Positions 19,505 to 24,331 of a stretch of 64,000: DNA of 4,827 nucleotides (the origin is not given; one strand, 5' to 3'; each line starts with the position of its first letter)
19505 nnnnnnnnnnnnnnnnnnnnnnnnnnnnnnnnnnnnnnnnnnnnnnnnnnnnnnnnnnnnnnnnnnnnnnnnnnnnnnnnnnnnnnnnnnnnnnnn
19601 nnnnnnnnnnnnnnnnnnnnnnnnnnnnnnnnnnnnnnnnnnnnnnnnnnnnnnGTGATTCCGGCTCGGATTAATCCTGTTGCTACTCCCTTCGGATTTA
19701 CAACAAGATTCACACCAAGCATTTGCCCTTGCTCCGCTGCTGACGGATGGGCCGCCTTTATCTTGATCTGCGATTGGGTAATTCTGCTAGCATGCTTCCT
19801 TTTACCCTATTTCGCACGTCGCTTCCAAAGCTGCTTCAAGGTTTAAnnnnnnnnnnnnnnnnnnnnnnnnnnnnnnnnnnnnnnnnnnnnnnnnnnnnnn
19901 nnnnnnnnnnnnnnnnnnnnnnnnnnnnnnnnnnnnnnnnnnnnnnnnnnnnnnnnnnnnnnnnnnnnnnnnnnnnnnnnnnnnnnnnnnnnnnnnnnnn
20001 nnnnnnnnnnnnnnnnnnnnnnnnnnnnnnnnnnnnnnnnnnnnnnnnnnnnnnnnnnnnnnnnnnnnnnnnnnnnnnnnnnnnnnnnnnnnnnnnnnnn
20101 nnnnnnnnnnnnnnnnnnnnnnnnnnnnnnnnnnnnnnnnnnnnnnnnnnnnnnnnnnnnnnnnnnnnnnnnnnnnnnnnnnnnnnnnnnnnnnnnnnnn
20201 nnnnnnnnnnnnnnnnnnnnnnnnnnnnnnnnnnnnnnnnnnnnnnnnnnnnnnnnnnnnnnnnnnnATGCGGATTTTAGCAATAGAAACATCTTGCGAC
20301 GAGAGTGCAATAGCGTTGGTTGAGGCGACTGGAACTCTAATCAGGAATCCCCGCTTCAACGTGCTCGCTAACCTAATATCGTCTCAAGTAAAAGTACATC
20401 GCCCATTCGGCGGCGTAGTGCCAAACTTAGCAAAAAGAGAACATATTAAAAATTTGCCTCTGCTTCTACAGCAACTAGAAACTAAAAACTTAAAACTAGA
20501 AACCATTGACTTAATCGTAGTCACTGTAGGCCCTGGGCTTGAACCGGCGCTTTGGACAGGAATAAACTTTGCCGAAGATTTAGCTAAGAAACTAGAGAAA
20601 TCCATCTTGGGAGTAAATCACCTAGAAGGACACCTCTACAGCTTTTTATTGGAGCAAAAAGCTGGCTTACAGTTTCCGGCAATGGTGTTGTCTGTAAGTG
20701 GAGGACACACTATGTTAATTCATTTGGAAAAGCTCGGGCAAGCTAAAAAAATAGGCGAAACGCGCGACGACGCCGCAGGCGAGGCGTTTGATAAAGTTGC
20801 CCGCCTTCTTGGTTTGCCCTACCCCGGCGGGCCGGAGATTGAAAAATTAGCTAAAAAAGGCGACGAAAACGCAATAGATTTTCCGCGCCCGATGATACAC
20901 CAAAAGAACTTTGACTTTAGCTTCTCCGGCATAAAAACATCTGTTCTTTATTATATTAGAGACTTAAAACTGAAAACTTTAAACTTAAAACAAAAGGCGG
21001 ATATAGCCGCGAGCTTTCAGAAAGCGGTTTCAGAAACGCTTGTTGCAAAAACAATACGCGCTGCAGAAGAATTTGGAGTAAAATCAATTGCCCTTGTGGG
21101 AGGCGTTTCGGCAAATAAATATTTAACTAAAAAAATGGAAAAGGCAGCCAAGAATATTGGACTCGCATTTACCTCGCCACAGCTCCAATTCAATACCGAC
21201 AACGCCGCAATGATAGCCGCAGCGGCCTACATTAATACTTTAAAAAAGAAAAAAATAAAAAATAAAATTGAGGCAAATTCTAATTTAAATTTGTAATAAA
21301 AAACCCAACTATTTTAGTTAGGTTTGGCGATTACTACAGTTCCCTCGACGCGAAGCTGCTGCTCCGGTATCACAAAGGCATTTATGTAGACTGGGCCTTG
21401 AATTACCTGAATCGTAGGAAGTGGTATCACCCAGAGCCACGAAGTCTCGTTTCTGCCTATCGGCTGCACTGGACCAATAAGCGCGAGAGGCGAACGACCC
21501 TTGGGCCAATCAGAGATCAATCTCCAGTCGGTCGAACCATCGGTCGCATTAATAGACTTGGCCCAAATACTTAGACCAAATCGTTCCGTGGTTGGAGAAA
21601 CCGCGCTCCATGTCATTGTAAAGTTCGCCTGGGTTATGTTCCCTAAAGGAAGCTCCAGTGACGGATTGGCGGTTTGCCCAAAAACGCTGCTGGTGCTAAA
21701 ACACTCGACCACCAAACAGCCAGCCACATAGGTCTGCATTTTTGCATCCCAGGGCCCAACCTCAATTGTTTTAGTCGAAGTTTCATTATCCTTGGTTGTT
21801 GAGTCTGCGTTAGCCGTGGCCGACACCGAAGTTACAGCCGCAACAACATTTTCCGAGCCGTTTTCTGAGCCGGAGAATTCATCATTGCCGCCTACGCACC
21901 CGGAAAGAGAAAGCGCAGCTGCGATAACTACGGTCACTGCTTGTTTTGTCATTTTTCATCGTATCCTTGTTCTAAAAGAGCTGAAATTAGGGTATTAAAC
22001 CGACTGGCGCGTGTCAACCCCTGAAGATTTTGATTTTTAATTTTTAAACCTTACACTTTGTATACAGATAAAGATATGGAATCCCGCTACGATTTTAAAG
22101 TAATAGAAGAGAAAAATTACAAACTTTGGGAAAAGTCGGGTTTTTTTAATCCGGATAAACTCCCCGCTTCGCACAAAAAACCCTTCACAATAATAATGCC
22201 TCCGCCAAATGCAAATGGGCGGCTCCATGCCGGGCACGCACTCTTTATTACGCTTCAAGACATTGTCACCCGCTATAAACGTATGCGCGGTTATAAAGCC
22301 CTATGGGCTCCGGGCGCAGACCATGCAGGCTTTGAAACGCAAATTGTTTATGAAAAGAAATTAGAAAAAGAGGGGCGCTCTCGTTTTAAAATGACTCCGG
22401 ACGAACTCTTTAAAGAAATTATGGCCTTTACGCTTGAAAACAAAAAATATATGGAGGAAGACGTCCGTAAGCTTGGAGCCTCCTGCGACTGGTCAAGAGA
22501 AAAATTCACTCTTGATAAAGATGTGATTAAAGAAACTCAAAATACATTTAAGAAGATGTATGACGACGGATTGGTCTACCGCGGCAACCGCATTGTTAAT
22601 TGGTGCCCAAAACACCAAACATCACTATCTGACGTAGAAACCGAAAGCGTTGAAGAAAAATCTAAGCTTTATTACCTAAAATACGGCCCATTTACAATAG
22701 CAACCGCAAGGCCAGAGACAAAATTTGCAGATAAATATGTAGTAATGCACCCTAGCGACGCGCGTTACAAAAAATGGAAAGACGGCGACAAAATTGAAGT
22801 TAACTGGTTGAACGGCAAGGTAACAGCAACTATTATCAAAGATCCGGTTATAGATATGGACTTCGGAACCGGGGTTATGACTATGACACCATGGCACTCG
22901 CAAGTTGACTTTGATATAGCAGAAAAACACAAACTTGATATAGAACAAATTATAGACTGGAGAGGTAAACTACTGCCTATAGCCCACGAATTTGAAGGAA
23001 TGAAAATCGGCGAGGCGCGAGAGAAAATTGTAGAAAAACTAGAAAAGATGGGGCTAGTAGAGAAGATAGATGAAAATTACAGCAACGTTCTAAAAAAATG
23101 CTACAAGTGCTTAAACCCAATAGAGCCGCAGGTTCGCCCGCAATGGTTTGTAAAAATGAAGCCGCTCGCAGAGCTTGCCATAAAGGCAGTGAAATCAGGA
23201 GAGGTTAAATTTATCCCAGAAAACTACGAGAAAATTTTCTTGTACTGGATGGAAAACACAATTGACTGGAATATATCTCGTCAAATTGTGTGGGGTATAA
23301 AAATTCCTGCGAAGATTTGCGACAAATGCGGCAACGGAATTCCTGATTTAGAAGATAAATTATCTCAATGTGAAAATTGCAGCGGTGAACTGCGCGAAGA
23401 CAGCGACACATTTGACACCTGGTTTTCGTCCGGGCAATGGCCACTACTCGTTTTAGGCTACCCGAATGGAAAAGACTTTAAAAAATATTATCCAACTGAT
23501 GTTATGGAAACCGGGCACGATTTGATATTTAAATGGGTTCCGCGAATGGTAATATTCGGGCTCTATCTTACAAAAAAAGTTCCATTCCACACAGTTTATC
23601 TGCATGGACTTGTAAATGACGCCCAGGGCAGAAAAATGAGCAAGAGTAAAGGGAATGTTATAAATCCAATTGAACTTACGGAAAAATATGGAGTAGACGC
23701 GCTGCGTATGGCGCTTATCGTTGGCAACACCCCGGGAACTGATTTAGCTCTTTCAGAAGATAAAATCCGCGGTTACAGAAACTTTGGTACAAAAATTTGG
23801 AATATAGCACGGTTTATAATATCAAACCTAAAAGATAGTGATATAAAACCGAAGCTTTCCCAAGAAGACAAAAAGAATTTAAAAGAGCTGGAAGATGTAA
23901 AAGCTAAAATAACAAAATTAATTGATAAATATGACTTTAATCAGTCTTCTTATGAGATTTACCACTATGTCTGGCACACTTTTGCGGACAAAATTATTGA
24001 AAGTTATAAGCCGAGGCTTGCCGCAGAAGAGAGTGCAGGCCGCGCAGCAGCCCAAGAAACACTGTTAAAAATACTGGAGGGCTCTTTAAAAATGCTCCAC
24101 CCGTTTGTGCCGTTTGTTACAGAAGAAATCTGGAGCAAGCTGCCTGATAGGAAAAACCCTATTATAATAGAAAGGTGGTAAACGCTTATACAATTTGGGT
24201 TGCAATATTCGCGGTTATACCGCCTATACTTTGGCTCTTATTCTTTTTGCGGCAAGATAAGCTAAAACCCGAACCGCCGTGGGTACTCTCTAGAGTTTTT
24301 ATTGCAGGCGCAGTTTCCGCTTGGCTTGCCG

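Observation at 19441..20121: ~650-nt ORF-free, tetraloop-rich region with its own promoter and terminator: candidate large structured ncRNA of unknown class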

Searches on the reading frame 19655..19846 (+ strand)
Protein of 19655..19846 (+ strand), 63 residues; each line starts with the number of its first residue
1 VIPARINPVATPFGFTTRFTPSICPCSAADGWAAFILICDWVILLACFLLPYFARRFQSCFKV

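Call 103: search_protein_representatives(protein=window:19655-19846:+)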
Query: 63 residues. Proteins with E-value up to 0.001 (for the whole library): 0; up to 1e-10: 0; up to 1e-30: 0. The best 0 are listed.

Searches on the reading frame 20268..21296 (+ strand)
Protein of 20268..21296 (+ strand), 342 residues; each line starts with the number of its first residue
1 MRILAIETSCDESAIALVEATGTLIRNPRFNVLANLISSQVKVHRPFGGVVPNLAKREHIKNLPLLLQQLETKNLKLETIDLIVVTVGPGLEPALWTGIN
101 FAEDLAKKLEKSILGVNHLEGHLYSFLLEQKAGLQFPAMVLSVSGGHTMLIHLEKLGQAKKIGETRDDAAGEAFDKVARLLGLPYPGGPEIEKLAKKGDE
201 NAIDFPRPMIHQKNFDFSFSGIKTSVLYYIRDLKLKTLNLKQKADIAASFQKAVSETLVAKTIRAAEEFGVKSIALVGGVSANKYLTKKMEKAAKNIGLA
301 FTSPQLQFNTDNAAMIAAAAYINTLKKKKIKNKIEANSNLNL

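Call 12: search_protein_families(library=pfam, proteins=[window:20268-21296:+])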
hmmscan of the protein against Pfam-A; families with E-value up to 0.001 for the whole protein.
window:20268-21296:+ (342 aa): 3 families
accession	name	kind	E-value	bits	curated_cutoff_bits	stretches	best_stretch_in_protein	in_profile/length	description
PF00814.31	TsaD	-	2e-88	297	24.8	1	31-317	1-263/264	tRNA N6-adenosine threonylcarbamoyltransferase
PF22521.2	HypF_C_2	-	6.5e-10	39.6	27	1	170-305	96-228/241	Carbamoyltransferase, Kae1-like Domain, second subdomain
PF02543.21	Carbam_trans_N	-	4.7e-05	23.4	24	1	220-289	251-319/346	Carbamoyltransferase N-terminus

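Call 13: find_related_loci(query=window:20268-21296:+, collection=genome_contigs, flank=4000)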
Query window:20268-21296:+ (342 aa) in genome_contigs; peptide patterns used: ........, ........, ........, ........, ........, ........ (x = any residue, [..] = any of these).
600 stretches matched a pattern (row limit reached: there are more); 534 encode a relative of the query (tblastn E <= 1e-3); the best 80 are kept; 80 distinct loci.
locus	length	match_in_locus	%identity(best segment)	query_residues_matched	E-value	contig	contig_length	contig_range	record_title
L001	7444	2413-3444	60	1-342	1e-135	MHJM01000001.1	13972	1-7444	MAG: Candidatus Harrisonbacteria bacterium RIFCSPLOWO2_02_FULL_45_10c rifcsplowo2_02_scaffold_10069, whole genome shotgu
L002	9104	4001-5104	56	1-342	1e-128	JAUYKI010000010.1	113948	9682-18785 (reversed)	MAG: bacterium isolate C24_metabat.bin.189 C24_k141_214889, whole genome shotgun sequence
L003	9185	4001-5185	54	1-342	2e-127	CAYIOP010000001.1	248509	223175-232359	MAG TPA_asm: uncultured Candidatus Saccharibacteria bacterium isolate ERP119705_co3_310 genome assembly, contig: NODE_15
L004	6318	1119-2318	54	1-342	2e-127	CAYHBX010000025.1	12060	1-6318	MAG TPA_asm: uncultured Candidatus Saccharibacteria bacterium isolate ERP119705_co11_391 genome assembly, contig: NODE_4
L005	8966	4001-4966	57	1-324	2e-120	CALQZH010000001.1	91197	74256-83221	MAG: Parcubacteria group bacterium isolate Ike-150m-21 genome assembly, contig: Ike-150-c63, whole genome shotgun sequen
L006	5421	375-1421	52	1-342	2e-110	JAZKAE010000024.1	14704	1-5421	MAG: Patescibacteria group bacterium isolate ADI_H3L2_1_122_18_3-bin007_1 ADIH3L21_B007_1_000000000024, whole genome sho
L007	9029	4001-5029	52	1-342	2e-108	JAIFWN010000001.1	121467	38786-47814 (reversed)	MAG: Candidatus Parcubacteria bacterium isolate viral-cat_50_13 PAFVLPS_2018_scaffold_166, whole genome shotgun sequence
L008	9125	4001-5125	48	1-342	6e-107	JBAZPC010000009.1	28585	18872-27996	MAG: Candidatus Paceibacterota bacterium isolate SO_2017_SWC_20 scaffold_1407_c1_LP-4_2017, whole genome shotgun sequenc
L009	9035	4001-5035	52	1-342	2e-106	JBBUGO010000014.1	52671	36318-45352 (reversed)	MAG: Patescibacteria group bacterium isolate H43-bin064_1 H43_bin064_1_000000000014, whole genome shotgun sequence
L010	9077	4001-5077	49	1-342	7e-106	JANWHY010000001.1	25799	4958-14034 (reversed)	MAG: Candidatus Paceibacterota bacterium isolate CRAIB_MAG27 c_000000029360, whole genome shotgun sequence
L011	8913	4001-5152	49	1-342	2e-105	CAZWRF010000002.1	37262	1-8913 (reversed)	MAG TPA_asm: uncultured Candidatus Saccharibacteria bacterium isolate binchicken_co150_727 genome assembly, contig: NODE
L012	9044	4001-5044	50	3-342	4e-104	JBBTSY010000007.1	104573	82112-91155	MAG: Patescibacteria group bacterium isolate H41-bin026_1 H41_bin026_1_000000000007, whole genome shotgun sequence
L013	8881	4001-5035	49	3-342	6e-102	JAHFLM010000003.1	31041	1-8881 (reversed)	MAG: Candidatus Harrisonbacteria bacterium isolate nzgw433 NODE_478_length_31042_cov_3.351767, whole genome shotgun sequ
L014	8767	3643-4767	50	1-342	3e-101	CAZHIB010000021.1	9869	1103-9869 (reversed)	MAG TPA_asm: uncultured Candidatus Saccharibacteria bacterium isolate binchicken_co269_246 genome assembly, contig: NODE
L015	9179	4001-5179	49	1-342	2e-100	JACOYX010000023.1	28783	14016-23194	MAG: Candidatus Sungiibacteriota bacterium isolate NC_groundwater_190_Ag_S-0.1um_45_12 S4_GD2017_2_S1_scaffold_3071, who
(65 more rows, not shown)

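Call 15: find_encoding_contigs(protein=window:20268-21296:+, flank=3000, max_places=6)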
Protein window:20268-21296:+ (342 aa): 1 contig read that carries it; 1 place shown.
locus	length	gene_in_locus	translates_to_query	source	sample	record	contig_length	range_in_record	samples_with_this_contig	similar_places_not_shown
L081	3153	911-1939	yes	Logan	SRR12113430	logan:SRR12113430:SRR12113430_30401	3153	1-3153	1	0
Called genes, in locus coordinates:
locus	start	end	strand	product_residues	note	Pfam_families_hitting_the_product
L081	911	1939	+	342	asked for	PF00814:TsaD, PF22521:HypF_C_2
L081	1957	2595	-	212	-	-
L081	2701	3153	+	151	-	?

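Call 17: find_homologous_proteins(query=window:20268-21296:+, max_evalue=1e-60)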
Query window:20268-21296:+ (342 aa): 7719 proteins with E <= 1e-60 among 8000 candidates; the best 120 are listed.
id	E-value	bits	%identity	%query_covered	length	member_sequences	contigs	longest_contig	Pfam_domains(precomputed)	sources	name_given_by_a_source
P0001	1.8e-216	735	100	100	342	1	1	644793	PF00814.32,PF22521.3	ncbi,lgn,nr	ncbi:MAG: tRNA (adenosine(37)-N6)-threonylcarbamoyltransferase complex transferase subunit TsaD [Can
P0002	9.2e-145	500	71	94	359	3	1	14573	PF00814.32,PF22521.3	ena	-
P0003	2.1e-140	485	65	100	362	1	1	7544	PF00814.32,PF22521.3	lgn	-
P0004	2.6e-137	475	67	100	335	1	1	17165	PF02543.22,PF00814.32,PF22521.3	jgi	-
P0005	1.3e-134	466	64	100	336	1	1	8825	PF00814.32,PF22521.3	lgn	-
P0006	5.0e-133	461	64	100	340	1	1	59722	PF00814.32,PF22521.3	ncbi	-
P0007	5.9e-133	461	64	100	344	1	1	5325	PF00814.32,PF22521.3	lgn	-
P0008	1.2e-132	460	64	100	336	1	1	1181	PF00814.32,PF22521.3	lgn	-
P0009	2.5e-132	459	63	100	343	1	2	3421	PF00814.32,PF22521.3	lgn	-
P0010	2.7e-132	459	64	95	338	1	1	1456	PF00814.32,PF22521.3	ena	-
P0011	6.0e-132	457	63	100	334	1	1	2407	PF00814.32,PF22521.3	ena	-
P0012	1.8e-131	456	63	100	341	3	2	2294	PF00814.32,PF22521.3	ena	-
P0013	2.9e-131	455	64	100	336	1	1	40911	PF00814.32,PF22521.3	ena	-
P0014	3.1e-131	455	63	100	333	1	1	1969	PF00814.32,PF22521.3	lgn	-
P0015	4.6e-131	455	63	99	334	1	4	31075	PF00814.32,PF22521.3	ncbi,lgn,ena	-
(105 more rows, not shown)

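Call 19: find_encoding_contigs(protein=P0002, flank=6000, max_places=3)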
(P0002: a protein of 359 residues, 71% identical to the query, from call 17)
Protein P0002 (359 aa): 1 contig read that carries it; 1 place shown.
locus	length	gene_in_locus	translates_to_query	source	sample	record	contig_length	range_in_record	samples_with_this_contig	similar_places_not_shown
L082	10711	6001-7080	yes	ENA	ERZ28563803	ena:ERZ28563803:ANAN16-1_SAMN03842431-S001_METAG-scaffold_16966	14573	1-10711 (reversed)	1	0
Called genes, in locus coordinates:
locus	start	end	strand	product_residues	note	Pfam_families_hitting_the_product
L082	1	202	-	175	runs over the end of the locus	-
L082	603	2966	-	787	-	PF00041:fn3, PF18884:TSP3_bac (faint)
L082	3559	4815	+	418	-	PF00270:DEAD, PF04851:ResIII, PF00271:Helicase_C, PF19833:RecG_dom3_C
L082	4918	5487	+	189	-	-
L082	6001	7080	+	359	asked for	PF00814:TsaD, PF22521:HypF_C_2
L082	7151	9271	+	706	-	PF00133:tRNA-synt_1, PF09334:tRNA-synt_1g, PF13603:tRNA-synt_1_2, PF08264:Anticodon_1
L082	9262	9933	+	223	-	PF13367:PrsW-protease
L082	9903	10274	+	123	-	PF00011:HSP20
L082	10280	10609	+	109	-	-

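Call 20: find_encoding_contigs(protein=P0004, flank=6000, max_places=3)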
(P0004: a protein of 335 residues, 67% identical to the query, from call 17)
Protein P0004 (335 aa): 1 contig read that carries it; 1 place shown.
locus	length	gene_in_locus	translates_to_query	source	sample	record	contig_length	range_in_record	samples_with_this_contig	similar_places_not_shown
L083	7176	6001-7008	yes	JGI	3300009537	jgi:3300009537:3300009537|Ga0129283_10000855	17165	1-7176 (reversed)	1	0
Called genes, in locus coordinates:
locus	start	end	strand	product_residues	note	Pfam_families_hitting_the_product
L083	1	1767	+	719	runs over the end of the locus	PF02743:dCache_1, PF00672:HAMP, PF00512:HisKA, PF02518:HATPase_c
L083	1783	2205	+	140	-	PF00072:Response_reg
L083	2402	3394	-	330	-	-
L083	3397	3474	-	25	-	-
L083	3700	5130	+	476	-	PF00009:GTP_EFTU, PF00071:Ras (weak), PF01926:MMR_HSR1, PF08477:Roc (weak), PF22042:EF-G_D2, PF11987:IF-2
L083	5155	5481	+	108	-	PF02033:RBFA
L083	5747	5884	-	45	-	-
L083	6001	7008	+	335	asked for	PF00814:TsaD, PF02543:Carbam_trans_N (faint), PF22521:HypF_C_2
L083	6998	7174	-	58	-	?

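Call 21: find_encoding_contigs(protein=P0003, flank=6000, max_places=3)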
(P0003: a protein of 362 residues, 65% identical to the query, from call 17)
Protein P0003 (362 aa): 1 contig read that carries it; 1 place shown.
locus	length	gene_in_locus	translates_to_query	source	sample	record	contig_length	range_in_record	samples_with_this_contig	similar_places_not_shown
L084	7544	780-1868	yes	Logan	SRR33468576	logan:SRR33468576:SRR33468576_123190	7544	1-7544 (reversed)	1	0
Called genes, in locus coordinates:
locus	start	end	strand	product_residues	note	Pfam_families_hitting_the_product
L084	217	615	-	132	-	-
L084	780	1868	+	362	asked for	PF00814:TsaD, PF22521:HypF_C_2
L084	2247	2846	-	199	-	-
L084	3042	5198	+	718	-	PF00133:tRNA-synt_1, PF09334:tRNA-synt_1g, PF13603:tRNA-synt_1_2 (weak), PF09334:tRNA-synt_1g (weak), PF08264:Anticodon_1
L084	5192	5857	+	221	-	PF13367:PrsW-protease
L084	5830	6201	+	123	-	PF00011:HSP20, PF04969:CS (faint)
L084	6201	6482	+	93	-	-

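Call 86: list_cluster_members(proteins=[window:20268-21296:+, window:19420-19620:+, window:19655-19846:+, window:19747-19890:+, window:19369-19524:-, window:19863-19976:+, window:19484-19600:+])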
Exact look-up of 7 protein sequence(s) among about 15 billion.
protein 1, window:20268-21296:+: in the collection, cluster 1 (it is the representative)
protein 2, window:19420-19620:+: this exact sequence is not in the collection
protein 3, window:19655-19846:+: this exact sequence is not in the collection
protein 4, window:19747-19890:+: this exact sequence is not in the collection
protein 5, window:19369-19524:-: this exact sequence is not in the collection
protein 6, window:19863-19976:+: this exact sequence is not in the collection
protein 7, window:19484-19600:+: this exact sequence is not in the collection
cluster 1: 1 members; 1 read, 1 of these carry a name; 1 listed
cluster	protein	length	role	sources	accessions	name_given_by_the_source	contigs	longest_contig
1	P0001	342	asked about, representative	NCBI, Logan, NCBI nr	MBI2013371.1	MAG: tRNA (adenosine(37)-N6)-threonylcarbamoyltransferase complex transferase subunit ... | tRNA (adenosine(37)-N6)-threonylcarbamoyltransferase complex transferase subunit TsaD ...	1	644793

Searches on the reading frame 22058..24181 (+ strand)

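Call 12: search_protein_families(library=pfam, proteins=[window:22058-24181:+])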
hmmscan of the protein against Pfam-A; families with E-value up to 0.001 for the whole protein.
window:22058-24181:+ (707 aa): 6 families
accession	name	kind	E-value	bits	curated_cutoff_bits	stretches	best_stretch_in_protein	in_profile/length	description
PF00133.28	tRNA-synt_1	-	2.3e-125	419.1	22.7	1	20-565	2-413/414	tRNA synthetases class I (I, L, M and V)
PF08264.19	Anticodon_1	-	1.7e-25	90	25.1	1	604-707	1-104/148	Anticodon-binding domain of tRNA ligase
PF09334.17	tRNA-synt_1g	-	1.1e-23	84.1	20.1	2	48-195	6-135/391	tRNA synthetases class I (M)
PF13603.12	tRNA-synt_1_2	-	0.00014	21.8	25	0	265-304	106-145/185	Leucyl-tRNA synthetase, editing domain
PF01568.27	Molydop_binding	-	0.00027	21.4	26.8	1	223-280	27-82/110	Molydopterin dinucleotide binding domain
PF01406.26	tRNA-synt_1e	-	0.00028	20.8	27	0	486-556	214-283/301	tRNA synthetases class I (C) catalytic domain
